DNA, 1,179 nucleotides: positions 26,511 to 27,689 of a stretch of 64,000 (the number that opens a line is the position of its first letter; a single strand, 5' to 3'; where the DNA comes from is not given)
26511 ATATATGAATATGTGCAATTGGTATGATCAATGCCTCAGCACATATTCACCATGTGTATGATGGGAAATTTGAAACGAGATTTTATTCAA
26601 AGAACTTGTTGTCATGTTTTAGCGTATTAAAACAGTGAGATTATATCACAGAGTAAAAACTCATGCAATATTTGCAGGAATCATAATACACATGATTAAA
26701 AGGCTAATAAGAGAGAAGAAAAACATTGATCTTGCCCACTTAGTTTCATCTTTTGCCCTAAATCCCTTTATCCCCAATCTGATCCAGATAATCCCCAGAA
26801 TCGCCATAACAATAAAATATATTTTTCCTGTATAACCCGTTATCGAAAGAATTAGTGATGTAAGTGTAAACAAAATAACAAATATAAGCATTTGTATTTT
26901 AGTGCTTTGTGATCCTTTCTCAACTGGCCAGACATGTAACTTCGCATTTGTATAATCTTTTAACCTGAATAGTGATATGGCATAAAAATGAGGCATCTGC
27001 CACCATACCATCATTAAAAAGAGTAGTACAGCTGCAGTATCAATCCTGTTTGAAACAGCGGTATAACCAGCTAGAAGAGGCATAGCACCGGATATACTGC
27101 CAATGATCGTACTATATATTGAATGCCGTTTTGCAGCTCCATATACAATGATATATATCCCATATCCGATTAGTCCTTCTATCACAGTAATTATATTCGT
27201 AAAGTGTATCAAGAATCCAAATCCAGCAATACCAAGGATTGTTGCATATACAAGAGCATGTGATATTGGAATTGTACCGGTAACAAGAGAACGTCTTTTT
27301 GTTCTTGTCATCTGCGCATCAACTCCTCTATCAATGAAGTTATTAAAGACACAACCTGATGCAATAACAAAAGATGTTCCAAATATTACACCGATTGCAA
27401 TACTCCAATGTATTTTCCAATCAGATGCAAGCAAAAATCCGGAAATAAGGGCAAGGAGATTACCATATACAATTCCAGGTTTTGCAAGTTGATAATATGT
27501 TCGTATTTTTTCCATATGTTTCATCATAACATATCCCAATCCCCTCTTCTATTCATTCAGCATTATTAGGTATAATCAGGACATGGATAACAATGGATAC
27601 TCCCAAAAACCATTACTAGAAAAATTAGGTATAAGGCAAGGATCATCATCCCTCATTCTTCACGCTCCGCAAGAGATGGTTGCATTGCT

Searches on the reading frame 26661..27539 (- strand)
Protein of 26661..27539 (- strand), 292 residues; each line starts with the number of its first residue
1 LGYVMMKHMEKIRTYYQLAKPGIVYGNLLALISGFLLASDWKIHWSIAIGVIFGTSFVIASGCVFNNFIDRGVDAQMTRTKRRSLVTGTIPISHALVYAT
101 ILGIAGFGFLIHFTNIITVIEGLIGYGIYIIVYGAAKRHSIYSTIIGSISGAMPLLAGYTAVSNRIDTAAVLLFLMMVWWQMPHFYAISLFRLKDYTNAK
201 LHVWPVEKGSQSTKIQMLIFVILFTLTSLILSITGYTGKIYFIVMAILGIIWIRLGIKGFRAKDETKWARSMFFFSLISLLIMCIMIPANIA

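Call 62: search_protein_families(library=pfam, proteins=[window:26661-27539:-], max_evalue=0.0001)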
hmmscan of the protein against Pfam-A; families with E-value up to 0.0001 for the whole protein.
window:26661-27539:- (292 aa): 1 family
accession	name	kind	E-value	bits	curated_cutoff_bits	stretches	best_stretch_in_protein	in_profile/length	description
PF01040.23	UbiA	-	3.8e-51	174.2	34.2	1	29-278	3-250/250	UbiA prenyltransferase family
